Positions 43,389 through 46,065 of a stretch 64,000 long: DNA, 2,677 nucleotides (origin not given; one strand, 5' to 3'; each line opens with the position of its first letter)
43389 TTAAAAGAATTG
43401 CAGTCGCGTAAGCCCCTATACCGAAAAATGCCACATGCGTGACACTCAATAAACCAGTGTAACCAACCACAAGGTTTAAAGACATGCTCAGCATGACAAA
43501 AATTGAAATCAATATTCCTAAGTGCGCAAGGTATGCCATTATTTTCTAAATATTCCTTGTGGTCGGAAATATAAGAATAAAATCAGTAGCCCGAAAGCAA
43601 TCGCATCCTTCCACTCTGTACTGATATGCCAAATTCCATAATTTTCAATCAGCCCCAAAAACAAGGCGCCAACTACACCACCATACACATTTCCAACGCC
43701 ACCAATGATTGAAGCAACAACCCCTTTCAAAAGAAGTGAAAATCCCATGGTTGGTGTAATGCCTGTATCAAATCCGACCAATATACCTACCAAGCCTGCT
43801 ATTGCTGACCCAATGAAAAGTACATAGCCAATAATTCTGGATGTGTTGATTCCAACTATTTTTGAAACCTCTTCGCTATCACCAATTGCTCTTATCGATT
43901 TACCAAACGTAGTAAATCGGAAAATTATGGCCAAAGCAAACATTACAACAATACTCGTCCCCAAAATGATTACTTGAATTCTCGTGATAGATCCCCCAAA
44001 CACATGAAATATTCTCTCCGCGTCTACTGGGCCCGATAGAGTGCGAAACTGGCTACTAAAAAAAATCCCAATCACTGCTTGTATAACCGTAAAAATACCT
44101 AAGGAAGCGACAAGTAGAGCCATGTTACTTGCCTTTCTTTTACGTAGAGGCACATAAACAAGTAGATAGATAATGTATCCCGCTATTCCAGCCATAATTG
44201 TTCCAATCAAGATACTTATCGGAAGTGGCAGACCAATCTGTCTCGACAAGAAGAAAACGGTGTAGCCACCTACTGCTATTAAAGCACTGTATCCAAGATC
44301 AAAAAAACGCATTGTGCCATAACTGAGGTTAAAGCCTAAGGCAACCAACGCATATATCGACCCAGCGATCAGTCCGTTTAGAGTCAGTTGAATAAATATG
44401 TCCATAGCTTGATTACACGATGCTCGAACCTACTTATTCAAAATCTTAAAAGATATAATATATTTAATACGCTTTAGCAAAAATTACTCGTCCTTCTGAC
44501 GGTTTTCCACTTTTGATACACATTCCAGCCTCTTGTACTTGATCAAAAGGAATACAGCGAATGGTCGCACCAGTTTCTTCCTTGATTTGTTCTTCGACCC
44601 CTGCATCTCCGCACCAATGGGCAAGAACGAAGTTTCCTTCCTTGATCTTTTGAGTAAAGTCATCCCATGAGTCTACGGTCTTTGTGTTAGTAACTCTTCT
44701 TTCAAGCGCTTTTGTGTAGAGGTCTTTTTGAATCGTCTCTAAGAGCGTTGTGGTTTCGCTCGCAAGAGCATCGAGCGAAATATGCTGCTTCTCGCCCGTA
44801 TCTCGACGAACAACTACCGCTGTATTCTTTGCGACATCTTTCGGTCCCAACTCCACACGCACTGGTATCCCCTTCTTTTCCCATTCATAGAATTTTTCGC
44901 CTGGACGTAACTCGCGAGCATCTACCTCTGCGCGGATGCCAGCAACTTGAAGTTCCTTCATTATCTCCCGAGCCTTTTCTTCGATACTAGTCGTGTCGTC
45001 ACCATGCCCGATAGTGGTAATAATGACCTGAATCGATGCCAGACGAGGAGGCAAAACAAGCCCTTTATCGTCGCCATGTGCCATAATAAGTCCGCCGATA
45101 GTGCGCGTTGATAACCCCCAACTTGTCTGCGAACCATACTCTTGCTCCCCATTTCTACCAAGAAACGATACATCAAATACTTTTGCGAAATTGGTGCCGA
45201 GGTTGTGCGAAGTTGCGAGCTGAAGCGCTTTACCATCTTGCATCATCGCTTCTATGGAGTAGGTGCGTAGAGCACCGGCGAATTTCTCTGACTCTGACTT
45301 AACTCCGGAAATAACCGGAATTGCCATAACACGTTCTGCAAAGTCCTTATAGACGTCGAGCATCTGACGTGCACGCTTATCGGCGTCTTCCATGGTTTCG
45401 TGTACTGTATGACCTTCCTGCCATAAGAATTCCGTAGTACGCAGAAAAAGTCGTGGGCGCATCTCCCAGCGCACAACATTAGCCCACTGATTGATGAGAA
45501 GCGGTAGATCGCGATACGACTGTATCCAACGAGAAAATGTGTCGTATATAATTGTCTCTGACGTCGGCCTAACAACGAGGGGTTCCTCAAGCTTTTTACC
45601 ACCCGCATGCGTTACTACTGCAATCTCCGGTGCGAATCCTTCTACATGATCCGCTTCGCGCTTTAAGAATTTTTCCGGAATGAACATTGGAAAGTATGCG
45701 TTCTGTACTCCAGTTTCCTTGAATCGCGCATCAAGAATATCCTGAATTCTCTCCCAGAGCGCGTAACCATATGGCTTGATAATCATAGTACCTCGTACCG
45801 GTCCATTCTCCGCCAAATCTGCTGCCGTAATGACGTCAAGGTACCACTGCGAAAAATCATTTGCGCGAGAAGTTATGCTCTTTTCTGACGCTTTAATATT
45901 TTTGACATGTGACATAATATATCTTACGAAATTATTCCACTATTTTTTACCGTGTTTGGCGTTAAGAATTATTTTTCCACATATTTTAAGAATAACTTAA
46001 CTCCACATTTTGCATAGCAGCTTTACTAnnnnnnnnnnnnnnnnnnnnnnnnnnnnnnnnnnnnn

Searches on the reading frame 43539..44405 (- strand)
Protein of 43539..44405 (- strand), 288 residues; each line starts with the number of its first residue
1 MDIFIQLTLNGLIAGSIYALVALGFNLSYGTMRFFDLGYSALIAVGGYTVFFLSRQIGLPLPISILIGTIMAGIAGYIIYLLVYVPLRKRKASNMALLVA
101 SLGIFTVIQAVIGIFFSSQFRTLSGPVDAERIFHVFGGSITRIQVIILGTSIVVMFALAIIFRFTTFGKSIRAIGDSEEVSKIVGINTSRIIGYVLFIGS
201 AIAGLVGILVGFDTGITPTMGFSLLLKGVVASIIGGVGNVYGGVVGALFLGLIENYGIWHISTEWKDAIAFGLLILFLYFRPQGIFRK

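Call 87: search_protein_families(library=pfam, proteins=[window:43539-44405:-], max_evalue=0.0001)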
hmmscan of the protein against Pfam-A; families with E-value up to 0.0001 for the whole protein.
window:43539-44405:- (288 aa): 1 family
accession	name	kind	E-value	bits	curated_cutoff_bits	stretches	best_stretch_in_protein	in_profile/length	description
PF02653.21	BPD_transp_2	-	9.3e-44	150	26.8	1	8-278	2-269/269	Branched-chain amino acid transport system / permease component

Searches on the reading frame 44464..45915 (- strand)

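Call 87: search_protein_families(library=pfam, proteins=[window:44464-45915:-], max_evalue=0.0001)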
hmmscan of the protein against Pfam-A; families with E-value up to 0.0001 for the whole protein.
window:44464-45915:- (483 aa): 3 families
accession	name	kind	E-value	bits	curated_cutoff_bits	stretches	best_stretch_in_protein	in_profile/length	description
PF09180.16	ProRS-C_1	-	7.3e-26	90.6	31.5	1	417-483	1-71/71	Prolyl-tRNA synthetase, C-terminal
PF03129.25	HGTP_anticodon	-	8.6e-22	77.6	21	1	296-387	1-90/94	Anticodon binding domain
PF00587.30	tRNA-synt_2b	-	1.4e-16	61.5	29.3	1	109-275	7-174/179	tRNA synthetase class II core domain (G, H, P, S and T)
